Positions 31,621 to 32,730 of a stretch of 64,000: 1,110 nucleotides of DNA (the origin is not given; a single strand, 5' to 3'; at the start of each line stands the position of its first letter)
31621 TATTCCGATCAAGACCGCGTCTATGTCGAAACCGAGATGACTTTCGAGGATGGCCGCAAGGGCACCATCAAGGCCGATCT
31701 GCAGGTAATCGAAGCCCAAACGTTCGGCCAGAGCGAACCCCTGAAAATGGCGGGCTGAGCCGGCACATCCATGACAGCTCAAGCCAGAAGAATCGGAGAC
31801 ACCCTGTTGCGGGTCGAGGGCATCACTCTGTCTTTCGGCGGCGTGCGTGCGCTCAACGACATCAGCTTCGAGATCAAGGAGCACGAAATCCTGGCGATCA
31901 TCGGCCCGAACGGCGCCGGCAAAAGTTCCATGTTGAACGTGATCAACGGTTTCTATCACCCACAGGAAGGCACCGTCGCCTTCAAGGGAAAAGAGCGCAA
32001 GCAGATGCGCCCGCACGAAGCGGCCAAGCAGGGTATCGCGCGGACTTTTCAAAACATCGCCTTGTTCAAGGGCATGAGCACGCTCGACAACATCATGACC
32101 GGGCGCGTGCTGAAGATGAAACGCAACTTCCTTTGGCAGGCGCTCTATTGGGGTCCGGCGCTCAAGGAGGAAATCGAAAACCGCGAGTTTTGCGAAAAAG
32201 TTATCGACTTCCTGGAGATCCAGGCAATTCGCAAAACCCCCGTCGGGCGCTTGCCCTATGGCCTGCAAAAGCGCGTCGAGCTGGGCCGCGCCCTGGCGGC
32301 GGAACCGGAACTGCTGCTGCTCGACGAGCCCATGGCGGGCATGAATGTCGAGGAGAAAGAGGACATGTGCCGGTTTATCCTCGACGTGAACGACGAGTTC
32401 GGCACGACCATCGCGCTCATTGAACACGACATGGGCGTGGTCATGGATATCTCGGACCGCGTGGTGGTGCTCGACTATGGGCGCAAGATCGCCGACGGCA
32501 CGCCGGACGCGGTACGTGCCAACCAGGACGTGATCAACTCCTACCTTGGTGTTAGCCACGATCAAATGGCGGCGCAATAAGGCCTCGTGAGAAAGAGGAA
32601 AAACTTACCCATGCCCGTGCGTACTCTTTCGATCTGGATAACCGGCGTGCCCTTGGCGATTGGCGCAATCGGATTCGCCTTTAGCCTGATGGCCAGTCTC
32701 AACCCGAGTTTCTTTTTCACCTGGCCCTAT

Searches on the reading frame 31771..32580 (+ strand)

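Call 61: search_protein_families(library=pfam, alignment_id=A5, max_evalue=0.000001)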
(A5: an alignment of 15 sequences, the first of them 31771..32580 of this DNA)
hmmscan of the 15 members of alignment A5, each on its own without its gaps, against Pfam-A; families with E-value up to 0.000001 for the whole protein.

A. member 1, window:31771-32580:+ (269 aa): 2 families
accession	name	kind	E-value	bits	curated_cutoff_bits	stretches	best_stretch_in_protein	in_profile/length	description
PF00005.33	ABC_tran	-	4.9e-31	108.6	25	1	28-189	1-137/137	ABC transporter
PF12399.14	BCA_ABC_TP_C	-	6.4e-10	38.9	25.5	1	238-263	1-26/27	Branched-chain amino acid ATP-binding cassette transporter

B. families by the number of members that match (of 15 scanned): 22 families
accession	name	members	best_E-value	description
PF00005.33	ABC_tran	3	5e-33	ABC transporter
PF13458.12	Peripla_BP_6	2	1.5e-39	Periplasmic binding protein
PF01078.27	Mg_chelatase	1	1.8e-94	Magnesium chelatase, subunit ChlI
PF02955.21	GSH-S_ATP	1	7.9e-72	Prokaryotic glutathione synthetase, ATP-grasp domain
PF02951.20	GSH-S_N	1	1.1e-39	Prokaryotic glutathione synthetase, N-terminal domain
PF13541.12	ChlI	1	8e-38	Subunit ChlI of Mg-chelatase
PF00590.25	TP_methylase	1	5.5e-32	Tetrapyrrole (Corrin/Porphyrin) Methylases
PF13335.12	Mg_chelatase_C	1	1.3e-27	Magnesium chelatase, subunit ChlI C-terminal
PF04972.22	BON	1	4.9e-27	BON domain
PF02653.21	BPD_transp_2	1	1.7e-25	Branched-chain amino acid transport system / permease component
PF02021.23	UPF0102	1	4.9e-21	Uncharacterised protein family UPF0102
PF08443.16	RimK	1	4.6e-17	RimK-like ATP-grasp domain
PF09361.15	Phasin_2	1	5.2e-14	Phasin protein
PF04348.19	LppC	1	6.7e-13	LppC putative lipoprotein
PF13304.12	AAA_21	1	6.6e-12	AAA domain, putative AbiEii toxin, Type IV TA system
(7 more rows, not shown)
